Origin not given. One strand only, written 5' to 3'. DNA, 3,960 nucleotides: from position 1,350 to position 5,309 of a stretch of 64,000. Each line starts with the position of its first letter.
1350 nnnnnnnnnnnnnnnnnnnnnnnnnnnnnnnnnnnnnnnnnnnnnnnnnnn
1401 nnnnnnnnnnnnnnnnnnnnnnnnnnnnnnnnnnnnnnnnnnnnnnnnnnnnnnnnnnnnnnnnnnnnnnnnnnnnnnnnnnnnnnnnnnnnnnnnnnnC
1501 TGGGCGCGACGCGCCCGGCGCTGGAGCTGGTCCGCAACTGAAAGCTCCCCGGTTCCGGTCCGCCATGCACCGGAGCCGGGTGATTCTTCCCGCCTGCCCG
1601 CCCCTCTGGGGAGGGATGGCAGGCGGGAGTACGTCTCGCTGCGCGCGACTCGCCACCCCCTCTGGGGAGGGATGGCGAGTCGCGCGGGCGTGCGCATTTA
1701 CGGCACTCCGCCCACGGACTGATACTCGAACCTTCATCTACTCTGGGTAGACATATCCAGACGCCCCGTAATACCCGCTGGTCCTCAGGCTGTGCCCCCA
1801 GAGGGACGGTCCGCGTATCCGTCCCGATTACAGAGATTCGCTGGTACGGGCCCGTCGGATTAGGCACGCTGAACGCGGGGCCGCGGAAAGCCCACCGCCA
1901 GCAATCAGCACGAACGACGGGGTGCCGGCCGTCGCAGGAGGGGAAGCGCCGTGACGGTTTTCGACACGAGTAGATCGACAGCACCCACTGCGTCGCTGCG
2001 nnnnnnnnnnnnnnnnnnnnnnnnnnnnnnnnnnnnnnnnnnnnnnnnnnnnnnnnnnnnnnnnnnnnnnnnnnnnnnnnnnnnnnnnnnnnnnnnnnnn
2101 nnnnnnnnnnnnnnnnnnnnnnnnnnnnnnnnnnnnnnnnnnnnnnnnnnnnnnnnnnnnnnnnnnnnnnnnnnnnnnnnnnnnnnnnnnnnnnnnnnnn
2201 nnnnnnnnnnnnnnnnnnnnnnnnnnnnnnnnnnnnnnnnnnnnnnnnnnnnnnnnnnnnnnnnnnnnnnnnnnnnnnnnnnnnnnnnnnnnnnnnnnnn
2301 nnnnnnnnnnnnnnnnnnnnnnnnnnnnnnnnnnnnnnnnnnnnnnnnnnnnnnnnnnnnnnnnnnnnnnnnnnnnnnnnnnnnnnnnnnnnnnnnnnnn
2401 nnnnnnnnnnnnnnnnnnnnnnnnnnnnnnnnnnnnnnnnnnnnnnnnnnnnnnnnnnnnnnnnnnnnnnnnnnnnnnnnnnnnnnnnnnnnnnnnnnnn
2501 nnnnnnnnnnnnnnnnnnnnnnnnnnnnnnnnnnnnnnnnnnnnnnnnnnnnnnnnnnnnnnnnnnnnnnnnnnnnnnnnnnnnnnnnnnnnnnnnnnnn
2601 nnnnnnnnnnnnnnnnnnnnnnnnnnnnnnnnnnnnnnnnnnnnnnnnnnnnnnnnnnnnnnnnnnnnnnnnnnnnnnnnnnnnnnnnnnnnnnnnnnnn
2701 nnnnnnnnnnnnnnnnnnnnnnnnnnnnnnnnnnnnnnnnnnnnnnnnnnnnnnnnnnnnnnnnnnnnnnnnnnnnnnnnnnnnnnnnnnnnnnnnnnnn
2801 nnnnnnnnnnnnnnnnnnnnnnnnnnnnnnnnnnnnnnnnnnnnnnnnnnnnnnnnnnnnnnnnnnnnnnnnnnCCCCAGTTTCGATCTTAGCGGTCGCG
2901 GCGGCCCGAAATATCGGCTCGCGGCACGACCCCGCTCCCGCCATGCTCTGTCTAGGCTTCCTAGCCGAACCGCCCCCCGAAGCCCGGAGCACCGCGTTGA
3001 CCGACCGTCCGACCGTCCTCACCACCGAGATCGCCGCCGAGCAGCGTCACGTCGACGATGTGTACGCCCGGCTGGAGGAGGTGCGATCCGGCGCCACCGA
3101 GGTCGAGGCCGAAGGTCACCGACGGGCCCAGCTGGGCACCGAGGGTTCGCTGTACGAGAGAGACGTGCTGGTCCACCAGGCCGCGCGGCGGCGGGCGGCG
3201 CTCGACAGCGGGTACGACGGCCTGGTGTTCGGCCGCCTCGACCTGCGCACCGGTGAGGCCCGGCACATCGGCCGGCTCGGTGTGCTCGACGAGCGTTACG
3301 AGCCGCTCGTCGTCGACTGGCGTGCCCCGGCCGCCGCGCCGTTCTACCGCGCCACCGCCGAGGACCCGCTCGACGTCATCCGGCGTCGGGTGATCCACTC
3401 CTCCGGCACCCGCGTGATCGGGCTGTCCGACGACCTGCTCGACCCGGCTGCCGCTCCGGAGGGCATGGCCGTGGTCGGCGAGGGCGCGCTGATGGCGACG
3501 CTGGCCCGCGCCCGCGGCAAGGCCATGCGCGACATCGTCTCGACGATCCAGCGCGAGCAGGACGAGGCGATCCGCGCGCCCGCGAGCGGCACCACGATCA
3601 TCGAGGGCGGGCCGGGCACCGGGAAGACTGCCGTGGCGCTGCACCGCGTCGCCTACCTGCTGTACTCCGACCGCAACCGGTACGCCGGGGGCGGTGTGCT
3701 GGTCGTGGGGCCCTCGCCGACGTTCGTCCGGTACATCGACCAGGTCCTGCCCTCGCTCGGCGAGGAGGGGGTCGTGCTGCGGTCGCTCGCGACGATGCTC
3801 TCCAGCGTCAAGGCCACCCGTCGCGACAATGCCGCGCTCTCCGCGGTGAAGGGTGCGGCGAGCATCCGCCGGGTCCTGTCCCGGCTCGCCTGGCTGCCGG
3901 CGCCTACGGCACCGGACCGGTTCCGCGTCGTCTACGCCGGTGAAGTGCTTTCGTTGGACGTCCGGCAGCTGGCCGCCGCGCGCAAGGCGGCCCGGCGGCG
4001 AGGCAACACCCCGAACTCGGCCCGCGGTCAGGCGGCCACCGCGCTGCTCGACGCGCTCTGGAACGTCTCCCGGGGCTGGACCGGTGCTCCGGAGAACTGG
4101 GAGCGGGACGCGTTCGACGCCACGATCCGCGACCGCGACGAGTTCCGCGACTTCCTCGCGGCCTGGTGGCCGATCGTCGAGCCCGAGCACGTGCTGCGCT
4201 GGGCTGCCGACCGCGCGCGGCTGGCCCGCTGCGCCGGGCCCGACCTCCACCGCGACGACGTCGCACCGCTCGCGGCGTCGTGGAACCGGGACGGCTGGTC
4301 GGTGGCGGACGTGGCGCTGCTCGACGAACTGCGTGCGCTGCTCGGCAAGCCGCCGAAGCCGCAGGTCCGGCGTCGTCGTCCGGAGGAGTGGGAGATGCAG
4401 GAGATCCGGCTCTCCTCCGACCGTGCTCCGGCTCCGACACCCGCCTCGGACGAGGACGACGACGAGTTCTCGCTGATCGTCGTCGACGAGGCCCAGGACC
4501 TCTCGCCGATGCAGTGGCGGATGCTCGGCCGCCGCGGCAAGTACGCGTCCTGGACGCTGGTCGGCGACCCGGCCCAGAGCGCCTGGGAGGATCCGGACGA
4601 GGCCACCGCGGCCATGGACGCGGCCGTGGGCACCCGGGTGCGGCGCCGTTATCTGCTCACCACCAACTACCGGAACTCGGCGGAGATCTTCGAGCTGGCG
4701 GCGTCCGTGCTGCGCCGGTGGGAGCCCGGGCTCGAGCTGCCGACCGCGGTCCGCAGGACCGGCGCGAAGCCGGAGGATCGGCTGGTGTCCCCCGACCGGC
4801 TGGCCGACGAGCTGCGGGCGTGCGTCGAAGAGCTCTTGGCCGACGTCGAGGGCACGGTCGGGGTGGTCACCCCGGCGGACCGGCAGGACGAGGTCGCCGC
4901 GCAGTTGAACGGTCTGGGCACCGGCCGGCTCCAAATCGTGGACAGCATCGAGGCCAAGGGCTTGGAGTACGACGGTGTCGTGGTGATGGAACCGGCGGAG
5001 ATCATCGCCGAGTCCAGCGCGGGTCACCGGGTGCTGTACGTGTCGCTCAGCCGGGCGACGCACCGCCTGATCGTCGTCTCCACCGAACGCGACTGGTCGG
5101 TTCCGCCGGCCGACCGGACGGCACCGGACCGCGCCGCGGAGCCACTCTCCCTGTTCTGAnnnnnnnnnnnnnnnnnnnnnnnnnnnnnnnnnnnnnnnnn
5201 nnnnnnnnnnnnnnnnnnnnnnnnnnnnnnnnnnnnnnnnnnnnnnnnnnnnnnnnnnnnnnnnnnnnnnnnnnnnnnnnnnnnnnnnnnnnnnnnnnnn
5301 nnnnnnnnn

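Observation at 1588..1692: Two back-to-back hairpins with identical core and covarying outer stems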

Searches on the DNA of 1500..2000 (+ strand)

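Call 31: search_rna_families(source=window, start=1500, end=2000, threshold=evalue, max_evalue=10, show_alignments=2)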
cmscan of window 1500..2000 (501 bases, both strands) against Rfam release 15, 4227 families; matches with E-value up to 10: 18.
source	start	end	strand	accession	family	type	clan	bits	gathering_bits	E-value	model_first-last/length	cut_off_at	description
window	1588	1628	+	RF01677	P35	Gene; sRNA;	-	21.4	70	0.66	20-58/62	no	Pseudomonas sRNA P35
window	1641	1687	-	RF03861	mir-4484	Gene; miRNA;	-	21.2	90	0.31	1-89/89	no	mir-4484 microRNA precursor family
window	1638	1710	-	RF01066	6C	Cis-reg;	-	20.4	47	2.4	1-75/75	no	6C RNA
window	1641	1746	-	RF01757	sbcD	Gene; sRNA;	-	19.6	40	0.12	1-155/155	no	sbcD RNA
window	1549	1579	+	RF03582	mir-m22-1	Gene; miRNA;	-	19.4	80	1.3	1-67/67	no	mir-m22-1 microRNA precursor family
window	1630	1692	-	RF03960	mir-6644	Gene; miRNA;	-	18.6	82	0.37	1-67/67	no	mir-6644 microRNA precursor family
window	1631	1692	+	RF03565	mir-1282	Gene; miRNA;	-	17.9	107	0.93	1-101/101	no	mir-1282 microRNA precursor family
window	1583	1649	-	RF01677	P35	Gene; sRNA;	-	17.3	70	4.6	1-62/62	no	Pseudomonas sRNA P35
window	1643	1685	-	RF04159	MIR1437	Gene; miRNA;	-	17.1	168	2.3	1-192/192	no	MIR1437 microRNA precursor family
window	1582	1629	+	RF03565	mir-1282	Gene; miRNA;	-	16.9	107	1.7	1-101/101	no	mir-1282 microRNA precursor family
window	1569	1646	+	RF00829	mir-149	Gene; miRNA;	-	16.2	79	7.4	1-86/86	no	mir-149 microRNA precursor family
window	1549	1579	-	RF03582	mir-m22-1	Gene; miRNA;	-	15.8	80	8.3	1-67/67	no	mir-m22-1 microRNA precursor family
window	1584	1676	-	RF02953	DUF1874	Cis-reg;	-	15.2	42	4.3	1-93/93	no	DUF1874 RNA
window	1643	1685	+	RF04159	MIR1437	Gene; miRNA;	-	15.2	168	6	1-192/192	no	MIR1437 microRNA precursor family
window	1588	1629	+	RF00992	mir-593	Gene; miRNA;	-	13.9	100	6.6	28-74/100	no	mir-593 microRNA precursor family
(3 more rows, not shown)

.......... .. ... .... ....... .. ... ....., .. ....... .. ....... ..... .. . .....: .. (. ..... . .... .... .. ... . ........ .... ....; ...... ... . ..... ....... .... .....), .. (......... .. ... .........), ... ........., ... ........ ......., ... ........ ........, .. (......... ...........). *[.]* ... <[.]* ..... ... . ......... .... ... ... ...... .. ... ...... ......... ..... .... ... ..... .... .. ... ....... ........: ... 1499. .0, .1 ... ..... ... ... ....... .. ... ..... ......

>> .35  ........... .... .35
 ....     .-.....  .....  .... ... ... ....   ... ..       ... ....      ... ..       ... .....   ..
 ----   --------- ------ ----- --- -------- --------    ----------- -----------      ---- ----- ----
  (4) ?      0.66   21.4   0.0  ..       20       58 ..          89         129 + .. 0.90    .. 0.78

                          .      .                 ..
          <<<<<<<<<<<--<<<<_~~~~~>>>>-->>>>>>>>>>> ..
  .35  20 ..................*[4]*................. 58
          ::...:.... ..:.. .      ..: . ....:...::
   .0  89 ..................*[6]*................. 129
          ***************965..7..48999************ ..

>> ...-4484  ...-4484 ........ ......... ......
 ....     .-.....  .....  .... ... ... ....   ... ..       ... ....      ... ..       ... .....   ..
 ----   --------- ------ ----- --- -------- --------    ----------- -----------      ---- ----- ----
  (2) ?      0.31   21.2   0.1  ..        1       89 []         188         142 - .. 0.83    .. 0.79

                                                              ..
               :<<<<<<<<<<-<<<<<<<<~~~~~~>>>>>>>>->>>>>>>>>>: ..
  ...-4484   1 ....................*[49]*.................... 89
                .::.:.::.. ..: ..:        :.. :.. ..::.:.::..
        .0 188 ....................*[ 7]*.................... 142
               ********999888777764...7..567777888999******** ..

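Call 49: build_rna_model(alignment_id=A2, structure=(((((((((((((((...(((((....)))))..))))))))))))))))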
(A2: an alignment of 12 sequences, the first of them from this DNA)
Model R1 built from alignment A2 (12 sequences, 49 columns); structure: as given.
model positions 47; base pairs 19; branch points 0; effective number of sequences 6.21; information 1.173 bits per position. Calibrated on 0.2 Mb of random sequence (short: E-values are rough).
structure used (alignment columns):
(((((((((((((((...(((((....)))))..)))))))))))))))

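Call 50: search_with_rna_model(model_id=R1, source=window, filters=off, max_evalue=10)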
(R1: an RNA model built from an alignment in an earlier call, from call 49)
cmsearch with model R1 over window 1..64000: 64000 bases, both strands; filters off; matches with E-value up to 10: 141.
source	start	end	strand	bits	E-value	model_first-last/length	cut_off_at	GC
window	1585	1631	+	66.2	5.6e-13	1-47/47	no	0.72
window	1641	1687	+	66.2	5.8e-13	1-47/47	no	0.79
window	1641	1687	-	31.8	5.8e-05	1-47/47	no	0.79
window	1585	1631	-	25.6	0.0016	1-47/47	no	0.72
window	48608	48650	+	25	0.0022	1-47/47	no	0.81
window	38481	38534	-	20.6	0.023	1-47/47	no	0.8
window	133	179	-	18.9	0.058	1-47/47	no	0.87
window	49595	49632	-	18.7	0.063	1-47/47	no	0.68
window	49595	49632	+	17.9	0.098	1-47/47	no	0.68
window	38481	38534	+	17.7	0.11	1-47/47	no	0.8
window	30832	30872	-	16.8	0.18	1-47/47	no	0.76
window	48608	48650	-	16.6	0.2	1-47/47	no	0.81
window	133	179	+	16.6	0.2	1-47/47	no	0.87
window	8156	8199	-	16.2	0.25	1-47/47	no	0.8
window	6205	6232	-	16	0.28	1-47/47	no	0.93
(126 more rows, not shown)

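Call 54: search_with_rna_model(model_id=R1, sources=[window, L004, L007, L009, L010, L011, L012, L013, L014, L047, L048, L049], max_evalue=0.001, make_alignment=true)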
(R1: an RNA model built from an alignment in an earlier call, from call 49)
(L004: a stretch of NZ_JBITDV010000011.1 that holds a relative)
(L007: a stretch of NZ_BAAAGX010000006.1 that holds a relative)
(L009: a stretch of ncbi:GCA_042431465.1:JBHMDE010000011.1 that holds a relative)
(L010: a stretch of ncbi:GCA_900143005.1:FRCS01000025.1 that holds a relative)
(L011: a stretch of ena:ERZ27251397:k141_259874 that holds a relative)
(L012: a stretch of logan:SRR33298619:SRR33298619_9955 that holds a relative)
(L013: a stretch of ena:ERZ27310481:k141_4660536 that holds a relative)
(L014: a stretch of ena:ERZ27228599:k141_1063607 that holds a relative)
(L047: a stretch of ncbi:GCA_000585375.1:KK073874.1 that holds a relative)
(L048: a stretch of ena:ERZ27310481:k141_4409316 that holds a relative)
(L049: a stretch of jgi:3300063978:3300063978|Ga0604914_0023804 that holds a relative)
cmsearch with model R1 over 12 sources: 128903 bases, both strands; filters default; matches with E-value up to 0.001: 19.
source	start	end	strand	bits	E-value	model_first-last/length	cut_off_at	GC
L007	2675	2721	+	72.3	4.4e-14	1-47/47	no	0.81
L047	2206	2252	+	72.3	4.4e-14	1-47/47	no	0.81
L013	4292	4338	+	67.8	5e-13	1-47/47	no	0.79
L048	2225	2271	+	67.1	7.1e-13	1-47/47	no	0.77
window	1585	1631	+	66.2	1.1e-12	1-47/47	no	0.72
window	1641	1687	+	66.2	1.2e-12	1-47/47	no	0.79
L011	1669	1715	+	65.4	1.7e-12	1-47/47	no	0.74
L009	1855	1901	+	65.3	1.9e-12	1-47/47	no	0.81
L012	4339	4385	+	63.8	4.1e-12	1-47/47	no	0.81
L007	2618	2664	+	63.7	4.4e-12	1-47/47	no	0.77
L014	2664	2710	+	63.4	5e-12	1-47/47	no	0.85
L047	2148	2194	+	61.1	1.7e-11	1-47/47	no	0.79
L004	2725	2771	-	60.3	2.7e-11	1-47/47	no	0.77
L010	2059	2104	+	53.1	1.3e-09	1-47/47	no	0.89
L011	1721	1765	+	49.6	8.4e-09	1-47/47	no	0.87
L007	2675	2721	-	32.9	6.5e-05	1-47/47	no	0.81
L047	2206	2252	-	32.9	6.5e-05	1-47/47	no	0.81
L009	1855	1901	-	31.6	0.00013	1-47/47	no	0.81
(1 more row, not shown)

Alignment A4: 19 matches aligned to the model, 58 columns, each read 5' to 3' on its own strand. Consensus structure (alignment columns), stored with it:
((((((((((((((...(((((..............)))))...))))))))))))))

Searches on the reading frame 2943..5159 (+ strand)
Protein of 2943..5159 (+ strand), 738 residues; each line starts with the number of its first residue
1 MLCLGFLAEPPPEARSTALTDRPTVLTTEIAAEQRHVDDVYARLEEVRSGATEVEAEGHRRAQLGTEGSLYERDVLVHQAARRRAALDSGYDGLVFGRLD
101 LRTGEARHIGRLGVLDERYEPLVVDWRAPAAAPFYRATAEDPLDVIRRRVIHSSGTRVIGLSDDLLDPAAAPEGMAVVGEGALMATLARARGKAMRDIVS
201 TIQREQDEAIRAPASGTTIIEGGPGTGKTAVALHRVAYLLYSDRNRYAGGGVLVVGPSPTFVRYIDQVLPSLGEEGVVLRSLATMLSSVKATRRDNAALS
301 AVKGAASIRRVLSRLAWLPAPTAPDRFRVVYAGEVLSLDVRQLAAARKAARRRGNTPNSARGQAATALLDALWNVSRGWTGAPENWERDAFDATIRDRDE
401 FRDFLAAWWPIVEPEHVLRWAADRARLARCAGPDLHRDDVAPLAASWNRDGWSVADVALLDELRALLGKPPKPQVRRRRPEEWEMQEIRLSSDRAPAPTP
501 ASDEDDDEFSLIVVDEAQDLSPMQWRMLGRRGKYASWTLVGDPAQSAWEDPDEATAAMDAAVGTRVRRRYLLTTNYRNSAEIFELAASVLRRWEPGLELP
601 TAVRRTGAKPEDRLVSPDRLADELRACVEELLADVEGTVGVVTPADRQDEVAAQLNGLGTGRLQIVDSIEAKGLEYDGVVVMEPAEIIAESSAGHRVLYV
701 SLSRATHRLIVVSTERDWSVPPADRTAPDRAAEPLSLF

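Call 12: search_protein_families(library=pfam, proteins=[window:2943-5159:+])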
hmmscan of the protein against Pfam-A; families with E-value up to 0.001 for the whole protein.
window:2943-5159:+ (738 aa): 9 families
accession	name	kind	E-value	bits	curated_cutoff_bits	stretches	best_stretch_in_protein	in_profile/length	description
PF00580.27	UvrD-helicase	-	7.4e-13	49.2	23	2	204-242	3-40/271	UvrD/REP helicase N-terminal domain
PF13245.12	AAA_19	-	1.2e-10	42.1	25.1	2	206-243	1-39/134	AAA domain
PF13538.12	UvrD_C_2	-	2.9e-06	27.5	27.4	1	671-712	10-52/52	UvrD-like helicase C-terminal domain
PF13604.12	AAA_30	-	1.3e-05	25.5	27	0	203-231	3-34/191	AAA domain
PF13086.12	AAA_11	-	1.6e-05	25.3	27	1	203-259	3-62/257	AAA domain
PF01443.25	Viral_helicase1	-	0.0001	22.6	21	0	505-712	56-227/228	Viral superfamily 1 RNA helicase core domain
PF02562.22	PhoH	-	0.0001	22.3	27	0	510-549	121-161/205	PhoH-like protein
PF09848.15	SLFN-g3_helicase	-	0.00069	19.4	24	0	218-247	4-33/354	Schlafen group 3, DNA/RNA helicase domain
PF13361.12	UvrD_C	-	0.00088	19.2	25.6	0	670-714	294-348/350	UvrD-like helicase C-terminal domain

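Call 13: search_protein_families(library=ncbifam, proteins=[window:2943-5159:+])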
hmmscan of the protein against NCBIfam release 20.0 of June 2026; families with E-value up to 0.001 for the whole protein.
window:2943-5159:+ (738 aa): 10 families
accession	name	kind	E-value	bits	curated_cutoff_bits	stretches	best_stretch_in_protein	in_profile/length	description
NF041258.1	motor_HelR_2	exception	8.2e-129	430.9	1100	2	28-477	3-450/713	RNA polymerase recycling motor ATPase HelR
NF041465.1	HelD_MYCSM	equivalog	5e-112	375.3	1051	2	28-470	8-446/719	RNA polymerase recycling motor HelD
NF041254.1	motor_HelR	exception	1.1e-102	344.6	750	2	28-484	14-464/706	RNA polymerase recycling motor ATPase HelR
NF041464.1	HelD_BACSU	equivalog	1e-43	149.3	419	2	38-277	49-288/779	RNA polymerase recycling motor HelD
TIGR00609.1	recB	equivalog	8.1e-10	37.5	696.05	1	508-625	371-494/1175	exodeoxyribonuclease V subunit beta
NF008743.0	PRK11773.1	equivalog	4.1e-05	22.1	965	0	197-243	5-50/720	DNA helicase II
TIGR01075.1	uvrD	equivalog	8.7e-05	21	1144.45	0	201-243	4-45/715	DNA helicase II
TIGR01448.2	helicase_RecD2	equivalog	0.0003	19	500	1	193-232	308-348/713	SF1B family DNA helicase RecD2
TIGR01073.1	pcrA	equivalog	0.00044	18.7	911.2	0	199-242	2-44/725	DNA helicase PcrA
TIGR02784.1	addA_alphas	equivalog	0.00046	18.7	860.75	0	512-528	394-410/1138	double-strand break repair helicase AddA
